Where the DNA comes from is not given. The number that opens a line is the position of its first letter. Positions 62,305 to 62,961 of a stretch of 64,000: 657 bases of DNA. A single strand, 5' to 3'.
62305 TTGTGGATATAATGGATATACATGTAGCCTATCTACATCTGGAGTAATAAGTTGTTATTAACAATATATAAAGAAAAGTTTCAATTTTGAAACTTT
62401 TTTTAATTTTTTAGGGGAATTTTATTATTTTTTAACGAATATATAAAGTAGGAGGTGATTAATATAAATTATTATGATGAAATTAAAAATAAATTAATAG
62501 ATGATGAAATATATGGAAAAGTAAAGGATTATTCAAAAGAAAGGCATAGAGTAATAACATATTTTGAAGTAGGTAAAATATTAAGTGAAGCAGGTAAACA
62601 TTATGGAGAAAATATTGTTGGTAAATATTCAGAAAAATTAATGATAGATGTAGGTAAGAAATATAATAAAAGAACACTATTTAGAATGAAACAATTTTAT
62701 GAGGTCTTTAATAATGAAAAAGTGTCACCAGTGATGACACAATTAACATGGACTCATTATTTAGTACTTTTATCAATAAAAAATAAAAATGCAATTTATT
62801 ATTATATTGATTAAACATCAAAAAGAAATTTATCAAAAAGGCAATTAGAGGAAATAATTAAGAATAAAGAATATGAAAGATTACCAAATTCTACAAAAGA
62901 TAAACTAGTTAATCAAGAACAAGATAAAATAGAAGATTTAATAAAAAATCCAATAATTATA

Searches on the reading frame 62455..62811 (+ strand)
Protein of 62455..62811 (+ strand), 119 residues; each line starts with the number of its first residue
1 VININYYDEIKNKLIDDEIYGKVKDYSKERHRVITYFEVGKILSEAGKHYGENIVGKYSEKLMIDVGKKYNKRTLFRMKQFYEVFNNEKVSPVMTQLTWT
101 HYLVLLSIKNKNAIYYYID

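Call 78: find_encoding_contigs(protein=window:62455-62811:+, flank=10000, max_places=3)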
Protein seq(119 aa) (119 aa): 14 contigs read that carry it; 3 places shown.
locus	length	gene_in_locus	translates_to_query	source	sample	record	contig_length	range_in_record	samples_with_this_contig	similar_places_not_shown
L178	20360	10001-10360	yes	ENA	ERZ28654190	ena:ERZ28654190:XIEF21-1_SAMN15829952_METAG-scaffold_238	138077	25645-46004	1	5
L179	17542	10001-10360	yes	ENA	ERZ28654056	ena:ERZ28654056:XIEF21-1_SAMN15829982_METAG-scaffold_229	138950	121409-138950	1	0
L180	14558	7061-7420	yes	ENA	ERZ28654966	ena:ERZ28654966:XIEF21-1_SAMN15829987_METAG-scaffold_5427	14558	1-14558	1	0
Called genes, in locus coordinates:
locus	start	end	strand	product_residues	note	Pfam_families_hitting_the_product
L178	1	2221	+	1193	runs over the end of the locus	PF04563:RNA_pol_Rpb2_1, PF04561:RNA_pol_Rpb2_2, PF04565:RNA_pol_Rpb2_3, PF10385:RNA_pol_Rpb2_45, PF00562:RNA_pol_Rpb2_6, PF04560:RNA_pol_Rpb2_7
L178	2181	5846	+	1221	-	PF04997:RNA_pol_Rpb1_1, PF00623:RNA_pol_Rpb1_2, PF04983:RNA_pol_Rpb1_3, PF05000:RNA_pol_Rpb1_4, PF04998:RNA_pol_Rpb1_5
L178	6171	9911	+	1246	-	PF09479:Flg_new (weak), PF18998:Flg_new_2 (faint), PF09479:Flg_new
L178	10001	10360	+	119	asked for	PF17761:DUF1016_N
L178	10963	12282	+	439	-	PF01171:ATP_bind_3, PF11734:TilS_C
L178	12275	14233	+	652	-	PF06480:FtsH_ext, PF13191:AAA_16 (faint), PF00004:AAA, PF07728:AAA_5 (weak), PF17862:AAA_lid_3, PF01434:Peptidase_M41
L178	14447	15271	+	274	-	PF04383:KilA-N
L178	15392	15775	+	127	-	PF00376:MerR, PF13411:MerR_1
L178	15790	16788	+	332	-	PF02534:T4SS-DNA_transf, PF10412:TrwB_AAD_bind (weak)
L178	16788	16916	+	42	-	-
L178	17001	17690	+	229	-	-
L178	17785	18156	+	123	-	-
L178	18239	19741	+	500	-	-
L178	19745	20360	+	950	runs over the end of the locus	PF19597:TrbL_4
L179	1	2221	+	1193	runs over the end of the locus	PF04563:RNA_pol_Rpb2_1, PF04561:RNA_pol_Rpb2_2, PF04565:RNA_pol_Rpb2_3, PF10385:RNA_pol_Rpb2_45, PF00562:RNA_pol_Rpb2_6, PF04560:RNA_pol_Rpb2_7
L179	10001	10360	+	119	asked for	PF17761:DUF1016_N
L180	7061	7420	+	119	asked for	PF17761:DUF1016_N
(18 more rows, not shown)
